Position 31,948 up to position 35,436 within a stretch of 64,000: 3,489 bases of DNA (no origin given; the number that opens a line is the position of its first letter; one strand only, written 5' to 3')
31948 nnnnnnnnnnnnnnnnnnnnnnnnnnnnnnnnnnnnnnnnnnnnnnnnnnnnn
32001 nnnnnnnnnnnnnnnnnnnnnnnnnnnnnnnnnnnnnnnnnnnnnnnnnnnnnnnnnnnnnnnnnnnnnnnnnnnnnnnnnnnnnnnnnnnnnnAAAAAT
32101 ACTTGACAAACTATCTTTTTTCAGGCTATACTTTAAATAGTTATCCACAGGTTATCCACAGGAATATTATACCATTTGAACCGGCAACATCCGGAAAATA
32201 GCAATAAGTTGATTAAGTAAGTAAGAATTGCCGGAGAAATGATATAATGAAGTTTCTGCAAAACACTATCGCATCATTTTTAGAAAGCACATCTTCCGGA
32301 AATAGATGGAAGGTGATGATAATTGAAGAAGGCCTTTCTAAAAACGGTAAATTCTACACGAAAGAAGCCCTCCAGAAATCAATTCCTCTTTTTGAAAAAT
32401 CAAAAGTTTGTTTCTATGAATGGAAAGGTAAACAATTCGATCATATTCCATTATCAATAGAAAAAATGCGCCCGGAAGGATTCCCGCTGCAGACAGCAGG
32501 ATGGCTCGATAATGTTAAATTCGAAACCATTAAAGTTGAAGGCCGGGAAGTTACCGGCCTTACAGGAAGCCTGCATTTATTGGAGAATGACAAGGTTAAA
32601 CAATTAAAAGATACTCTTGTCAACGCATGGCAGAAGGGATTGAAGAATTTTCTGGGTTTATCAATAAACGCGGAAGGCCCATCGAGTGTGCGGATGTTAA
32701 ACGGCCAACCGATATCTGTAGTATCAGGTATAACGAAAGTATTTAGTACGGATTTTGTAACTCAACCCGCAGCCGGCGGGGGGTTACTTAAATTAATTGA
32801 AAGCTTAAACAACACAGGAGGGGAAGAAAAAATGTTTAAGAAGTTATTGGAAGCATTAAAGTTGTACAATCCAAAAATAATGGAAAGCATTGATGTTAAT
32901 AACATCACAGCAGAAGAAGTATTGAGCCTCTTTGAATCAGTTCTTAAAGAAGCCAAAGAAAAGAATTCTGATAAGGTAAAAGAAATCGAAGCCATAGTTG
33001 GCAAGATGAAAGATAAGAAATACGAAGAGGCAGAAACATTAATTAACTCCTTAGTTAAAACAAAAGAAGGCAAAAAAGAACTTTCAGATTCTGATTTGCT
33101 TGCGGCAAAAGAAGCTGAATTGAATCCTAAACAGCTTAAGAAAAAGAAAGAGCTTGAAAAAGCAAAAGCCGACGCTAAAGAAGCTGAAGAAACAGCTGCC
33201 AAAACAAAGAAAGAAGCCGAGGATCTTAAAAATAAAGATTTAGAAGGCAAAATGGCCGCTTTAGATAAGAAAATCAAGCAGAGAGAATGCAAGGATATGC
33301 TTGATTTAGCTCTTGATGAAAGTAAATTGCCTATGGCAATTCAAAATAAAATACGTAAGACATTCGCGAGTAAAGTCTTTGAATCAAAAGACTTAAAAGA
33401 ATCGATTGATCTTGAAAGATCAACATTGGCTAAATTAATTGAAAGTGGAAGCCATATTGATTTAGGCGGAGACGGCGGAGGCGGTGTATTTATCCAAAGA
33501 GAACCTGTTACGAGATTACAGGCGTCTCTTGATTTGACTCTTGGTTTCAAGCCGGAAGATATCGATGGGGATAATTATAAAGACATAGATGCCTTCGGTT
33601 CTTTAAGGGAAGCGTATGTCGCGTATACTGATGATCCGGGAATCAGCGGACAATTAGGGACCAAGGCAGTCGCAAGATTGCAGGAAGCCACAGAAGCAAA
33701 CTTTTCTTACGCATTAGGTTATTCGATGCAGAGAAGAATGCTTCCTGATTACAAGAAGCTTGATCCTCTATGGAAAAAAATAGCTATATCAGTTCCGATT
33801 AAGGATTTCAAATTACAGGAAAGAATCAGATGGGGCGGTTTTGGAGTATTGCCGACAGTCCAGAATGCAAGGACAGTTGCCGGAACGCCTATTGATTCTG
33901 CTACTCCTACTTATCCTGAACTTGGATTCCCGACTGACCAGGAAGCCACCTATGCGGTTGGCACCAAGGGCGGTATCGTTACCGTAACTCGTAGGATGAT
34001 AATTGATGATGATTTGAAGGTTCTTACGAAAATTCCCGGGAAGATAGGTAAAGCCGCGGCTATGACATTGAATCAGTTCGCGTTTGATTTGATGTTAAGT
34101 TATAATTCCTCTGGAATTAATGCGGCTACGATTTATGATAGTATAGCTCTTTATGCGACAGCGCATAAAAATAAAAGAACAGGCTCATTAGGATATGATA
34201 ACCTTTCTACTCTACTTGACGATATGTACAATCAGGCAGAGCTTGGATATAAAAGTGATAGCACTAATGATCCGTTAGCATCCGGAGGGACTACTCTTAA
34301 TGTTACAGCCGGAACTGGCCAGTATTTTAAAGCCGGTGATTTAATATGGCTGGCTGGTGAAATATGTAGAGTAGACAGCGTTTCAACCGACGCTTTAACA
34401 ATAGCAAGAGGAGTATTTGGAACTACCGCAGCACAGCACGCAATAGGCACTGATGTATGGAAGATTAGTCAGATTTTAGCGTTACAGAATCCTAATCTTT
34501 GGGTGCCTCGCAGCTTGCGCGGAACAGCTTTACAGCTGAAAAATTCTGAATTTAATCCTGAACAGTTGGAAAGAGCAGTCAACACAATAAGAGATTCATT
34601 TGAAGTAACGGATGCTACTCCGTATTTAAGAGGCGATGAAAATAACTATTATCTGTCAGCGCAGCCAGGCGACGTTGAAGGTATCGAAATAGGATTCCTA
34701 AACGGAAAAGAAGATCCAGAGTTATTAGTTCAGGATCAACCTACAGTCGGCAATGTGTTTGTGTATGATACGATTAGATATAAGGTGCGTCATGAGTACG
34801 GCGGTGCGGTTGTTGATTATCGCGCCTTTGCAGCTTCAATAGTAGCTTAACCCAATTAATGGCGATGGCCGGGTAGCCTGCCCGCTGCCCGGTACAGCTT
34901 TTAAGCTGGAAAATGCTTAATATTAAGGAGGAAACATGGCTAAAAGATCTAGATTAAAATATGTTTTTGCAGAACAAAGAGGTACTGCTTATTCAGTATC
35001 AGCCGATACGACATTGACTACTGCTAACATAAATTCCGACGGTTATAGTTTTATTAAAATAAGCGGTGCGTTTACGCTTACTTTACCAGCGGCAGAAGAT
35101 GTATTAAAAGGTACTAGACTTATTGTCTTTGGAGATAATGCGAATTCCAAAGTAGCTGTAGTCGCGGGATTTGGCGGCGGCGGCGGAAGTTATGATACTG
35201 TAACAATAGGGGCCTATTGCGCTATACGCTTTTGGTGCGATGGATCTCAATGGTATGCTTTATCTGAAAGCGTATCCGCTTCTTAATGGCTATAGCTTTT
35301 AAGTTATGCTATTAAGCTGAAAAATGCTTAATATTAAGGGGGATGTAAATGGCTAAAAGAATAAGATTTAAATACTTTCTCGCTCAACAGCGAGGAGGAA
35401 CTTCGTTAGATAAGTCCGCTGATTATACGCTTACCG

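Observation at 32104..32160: Two DnaA boxes immediately downstream of a late-region promoter, duplicated from the origin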

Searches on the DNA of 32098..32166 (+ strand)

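Call 87: search_dna_similar(query=window:32098-32166:+, collection=phages, mode=distant, max_evalue=10, max_rows=25)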
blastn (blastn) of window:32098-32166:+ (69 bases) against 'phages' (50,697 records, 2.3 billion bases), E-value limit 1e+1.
Records with a match: 152; places in all: 173; records where one place covers at least 80% of the query: 27.
Best place of each record, by identity: >=99% 12; 95-99% 55; 90-95% 45; 80-90% 13; 60-80% 27.
By first word of the organism name: Salmonella 30; Klebsiella 21; Lactococcus 16; Pseudomonas 10; Escherichia 8; Streptomyces 8; Vibrio 6; Proteus 6; Microviridae 6; Listeria 6; and 15 more.
By host as written in the record: - 17; Lactococcus lactis 14; Klebsiella pneumoniae 8; Listeria monocytogenes 6; Pseudomonas aeruginosa 6; Salmonella enterica subsp. enterica serovar Enteritidis 3; Escherichia coli 3; Streptomyces griseus ATCC 10137 3; and 60 more.
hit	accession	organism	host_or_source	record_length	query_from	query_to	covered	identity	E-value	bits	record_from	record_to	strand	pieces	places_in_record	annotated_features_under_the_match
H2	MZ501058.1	Escherichia phage DaisyDussoix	Escherichia coli K-12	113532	4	60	83%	76.7%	4e-2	41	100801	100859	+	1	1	none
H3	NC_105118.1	Escherichia phage DaisyDussoix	Escherichia coli K-12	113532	4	60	83%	76.7%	4e-2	41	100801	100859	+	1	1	none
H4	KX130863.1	Shigella phage SHSML-45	Shigella sonnei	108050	4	60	83%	75.4%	2e+0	36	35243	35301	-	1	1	none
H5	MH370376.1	Salmonella phage S126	Salmonella enterica serotype Dublin 3246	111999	4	60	83%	75.4%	2e+0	36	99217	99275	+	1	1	none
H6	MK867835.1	Salmonella phage vB_SenS_SB9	Salmonella enterica subsp. enterica ...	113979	4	60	83%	75.4%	2e+0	36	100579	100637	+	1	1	none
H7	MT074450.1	Salmonella phage faergetype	Salmonella enterica subsp. enterica ...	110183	4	60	83%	75.4%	2e+0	36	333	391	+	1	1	none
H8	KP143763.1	Salmonella phage Shivani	Salmonella enterica subsp. enterica ...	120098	4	60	83%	75.4%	2e+0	36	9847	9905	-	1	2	right and left terminal repeat sequences and all genes contained ...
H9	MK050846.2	Salmonella phage Seafire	Salmonella enterica subsp. enterica ...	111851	4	60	83%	75.4%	2e+0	36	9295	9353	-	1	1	terminal repeat predicted with PhageTerm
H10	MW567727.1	Salmonella phage STWB21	Salmonella enterica subsp. enterica ...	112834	4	60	83%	75.4%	2e+0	36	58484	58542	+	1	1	none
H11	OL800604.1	Salmonella phage vB_STy-RN29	Salmonella enterica serovar Typhimurium ...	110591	4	60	83%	75.4%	2e+0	36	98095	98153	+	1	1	none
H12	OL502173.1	Salmonella phage JN-S202001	Salmonella sp.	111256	4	60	83%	75.4%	2e+0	36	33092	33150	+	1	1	none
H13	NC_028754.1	Salmonella phage Shivani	Salmonella enterica subsp. enterica ...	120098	4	60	83%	75.4%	2e+0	36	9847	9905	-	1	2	right and left terminal repeat sequences and all genes contained ...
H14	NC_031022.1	Shigella phage SHSML-45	Shigella sonnei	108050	4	60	83%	75.4%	2e+0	36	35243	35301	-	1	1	none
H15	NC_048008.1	Salmonella phage S126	Salmonella enterica serotype Dublin 3246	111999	4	60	83%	75.4%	2e+0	36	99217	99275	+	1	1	none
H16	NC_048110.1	Salmonella phage Seafire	Salmonella enterica subsp. enterica ...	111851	4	60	83%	75.4%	2e+0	36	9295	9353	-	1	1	terminal repeat predicted with PhageTerm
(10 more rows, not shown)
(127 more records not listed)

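Call 88: get_annotated_region(hit=H9, flank=600)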
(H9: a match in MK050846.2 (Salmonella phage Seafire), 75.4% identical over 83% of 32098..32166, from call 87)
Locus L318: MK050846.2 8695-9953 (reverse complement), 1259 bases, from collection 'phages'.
description: Salmonella phage Seafire, complete genome.
organism: Salmonella phage Seafire (NCBI taxid 2483612)
taxonomy: Viruses; Duplodnaviria; Heunggongvirae; Uroviricota; Caudoviricetes; Demerecviridae; Markadamsvirinae; Epseptimavirus; Epseptimavirus seafire
host: Salmonella enterica subsp. enterica serovar Enteritidis; source: wastewater treatment plant; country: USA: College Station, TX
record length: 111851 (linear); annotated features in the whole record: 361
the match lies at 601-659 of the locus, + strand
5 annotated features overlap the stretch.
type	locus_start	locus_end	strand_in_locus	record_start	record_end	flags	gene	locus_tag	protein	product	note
CDS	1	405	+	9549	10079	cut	-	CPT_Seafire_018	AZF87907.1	hypothetical protein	-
repeat_region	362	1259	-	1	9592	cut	-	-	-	-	terminal repeat predicted with PhageTerm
regulatory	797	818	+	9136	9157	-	-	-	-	terminator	-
regulatory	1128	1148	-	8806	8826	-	-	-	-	terminator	-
CDS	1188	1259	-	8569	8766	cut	-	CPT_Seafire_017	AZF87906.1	hypothetical protein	-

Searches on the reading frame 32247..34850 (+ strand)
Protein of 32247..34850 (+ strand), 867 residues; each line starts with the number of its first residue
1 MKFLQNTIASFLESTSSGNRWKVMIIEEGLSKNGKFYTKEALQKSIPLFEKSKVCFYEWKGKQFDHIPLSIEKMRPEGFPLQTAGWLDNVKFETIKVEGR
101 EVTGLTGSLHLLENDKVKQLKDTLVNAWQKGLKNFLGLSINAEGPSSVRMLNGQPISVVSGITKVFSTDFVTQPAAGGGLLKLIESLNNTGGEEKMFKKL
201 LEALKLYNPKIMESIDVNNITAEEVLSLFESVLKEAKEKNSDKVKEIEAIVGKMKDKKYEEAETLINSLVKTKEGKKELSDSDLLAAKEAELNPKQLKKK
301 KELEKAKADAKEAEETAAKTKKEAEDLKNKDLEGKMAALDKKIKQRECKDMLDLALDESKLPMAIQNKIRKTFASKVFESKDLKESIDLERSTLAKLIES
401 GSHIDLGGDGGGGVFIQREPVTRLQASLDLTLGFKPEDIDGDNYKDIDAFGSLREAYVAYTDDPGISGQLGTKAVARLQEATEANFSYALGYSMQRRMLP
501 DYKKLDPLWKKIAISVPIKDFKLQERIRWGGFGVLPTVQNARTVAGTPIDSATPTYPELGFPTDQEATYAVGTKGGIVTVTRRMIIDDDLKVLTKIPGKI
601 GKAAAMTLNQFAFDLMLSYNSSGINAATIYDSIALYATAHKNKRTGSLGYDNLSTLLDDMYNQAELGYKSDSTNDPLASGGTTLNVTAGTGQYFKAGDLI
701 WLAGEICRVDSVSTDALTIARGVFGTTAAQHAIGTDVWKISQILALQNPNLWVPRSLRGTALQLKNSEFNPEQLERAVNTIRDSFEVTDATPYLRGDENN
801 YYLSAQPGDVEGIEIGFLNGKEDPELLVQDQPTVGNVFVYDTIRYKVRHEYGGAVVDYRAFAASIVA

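Call 9: search_protein_families(library=phrogs, proteins=[window:32247-34850:+])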
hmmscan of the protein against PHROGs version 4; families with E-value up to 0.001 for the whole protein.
window:32247-34850:+ (867 aa): 7 families
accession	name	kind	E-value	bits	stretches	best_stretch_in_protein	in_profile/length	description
phrog_29592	-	unknown function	1.1e-85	289.6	3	253-678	355-768/893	-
phrog_4523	-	head and packaging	2.3e-35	123.5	2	474-665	349-522/644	major head and protease protein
phrog_133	-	head and packaging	5e-34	118.9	2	450-665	345-544/668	head maturation protease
phrog_1101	-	tail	1e-09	37.8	1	675-748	572-639/1405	tail protein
phrog_15531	-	head and packaging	4.1e-07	30.9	1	127-264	105-243/324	head maturation protease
phrog_26519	-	unknown function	0.00015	22.6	0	778-862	111-188/192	-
phrog_371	-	head and packaging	0.0004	20.8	0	578-864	84-231/303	major head protein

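Call 10: search_protein_families(library=pfam, proteins=[window:32247-34850:+])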
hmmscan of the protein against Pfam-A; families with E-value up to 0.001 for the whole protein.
window:32247-34850:+ (867 aa): 1 family
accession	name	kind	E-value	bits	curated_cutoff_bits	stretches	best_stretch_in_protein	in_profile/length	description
PF25209.1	Phage_capsid_4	-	2.5e-27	97.3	27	1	483-862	8-260/262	Phage capsid protein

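Call 16: find_related_loci(query=window:32247-34850:+, collection=viral_contigs, flank=6000)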
Query window:32247-34850:+ (867 aa) in viral_contigs; peptide patterns used: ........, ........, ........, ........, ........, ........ (x = any residue, [..] = any of these).
38 stretches matched a pattern; 36 encode a relative of the query (tblastn E <= 1e-3); 36 distinct loci.
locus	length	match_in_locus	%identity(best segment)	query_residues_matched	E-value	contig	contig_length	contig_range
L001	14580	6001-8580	72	1-867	0e+0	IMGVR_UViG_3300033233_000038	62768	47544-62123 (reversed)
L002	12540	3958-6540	70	1-867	0e+0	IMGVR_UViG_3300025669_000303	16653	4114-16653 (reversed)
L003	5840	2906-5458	70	3-867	0e+0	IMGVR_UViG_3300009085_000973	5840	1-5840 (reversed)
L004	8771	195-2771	70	3-867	0e+0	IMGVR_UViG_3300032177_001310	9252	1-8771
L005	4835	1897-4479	69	1-867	0e+0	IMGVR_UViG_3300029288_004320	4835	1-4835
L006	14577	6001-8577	69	1-866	0e+0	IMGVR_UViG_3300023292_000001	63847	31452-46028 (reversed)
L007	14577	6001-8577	69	1-866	0e+0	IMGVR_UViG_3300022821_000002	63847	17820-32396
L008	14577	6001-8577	69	1-866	0e+0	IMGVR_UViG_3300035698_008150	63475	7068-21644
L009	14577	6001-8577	69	1-866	0e+0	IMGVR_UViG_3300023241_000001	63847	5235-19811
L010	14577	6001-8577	69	1-866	0e+0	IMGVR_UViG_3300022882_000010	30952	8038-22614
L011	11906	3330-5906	69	1-866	0e+0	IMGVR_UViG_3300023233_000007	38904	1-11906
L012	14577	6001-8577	69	1-866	0e+0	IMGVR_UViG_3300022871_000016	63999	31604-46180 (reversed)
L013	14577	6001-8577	69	1-866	0e+0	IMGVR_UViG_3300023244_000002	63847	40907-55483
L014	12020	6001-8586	69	1-867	0e+0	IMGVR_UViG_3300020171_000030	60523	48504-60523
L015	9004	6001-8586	70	1-867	0e+0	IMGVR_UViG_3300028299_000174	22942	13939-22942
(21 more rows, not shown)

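Call 28: find_related_loci(query=A1, collection=genome_contigs, flank=10000)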
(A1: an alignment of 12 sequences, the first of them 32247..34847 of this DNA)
Query A1 (867 aa) in genome_contigs; peptide patterns used: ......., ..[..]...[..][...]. (x = any residue, [..] = any of these).
67 stretches matched a pattern; 2 encode a relative of the query (tblastn E <= 1e-3); 2 distinct loci.
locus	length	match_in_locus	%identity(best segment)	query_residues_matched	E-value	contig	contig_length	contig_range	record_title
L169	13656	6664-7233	26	444-657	6e-11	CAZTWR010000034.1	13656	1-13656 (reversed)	MAG TPA_asm: uncultured Pirellulales bacterium isolate SRP214966_co5_400 genome assembly, contig: NODE_4064_length_13656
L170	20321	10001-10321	28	753-864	5e-5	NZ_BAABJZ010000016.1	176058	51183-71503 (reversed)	Ferrimonas pelagia strain JCM 18401 sequence016, whole genome shotgun sequence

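Call 29: find_encoding_contigs(protein=window:32247-34850:+, flank=1000, max_places=5)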
Protein window:32247-34850:+ (867 aa): no gene with exactly this product is on record in the collection.

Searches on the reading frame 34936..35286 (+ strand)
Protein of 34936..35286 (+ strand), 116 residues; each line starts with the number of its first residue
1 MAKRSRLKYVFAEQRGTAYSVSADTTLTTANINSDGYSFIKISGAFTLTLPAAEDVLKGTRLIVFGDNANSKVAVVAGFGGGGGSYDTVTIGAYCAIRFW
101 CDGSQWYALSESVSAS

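Call 9: search_protein_families(library=phrogs, proteins=[window:34936-35286:+])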
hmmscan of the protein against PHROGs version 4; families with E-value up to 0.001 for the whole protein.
window:34936-35286:+ (116 aa): 1 family
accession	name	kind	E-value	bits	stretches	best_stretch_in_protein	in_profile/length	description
phrog_11518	-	tail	0.0002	20.7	1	16-113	445-542/812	tail fiber protein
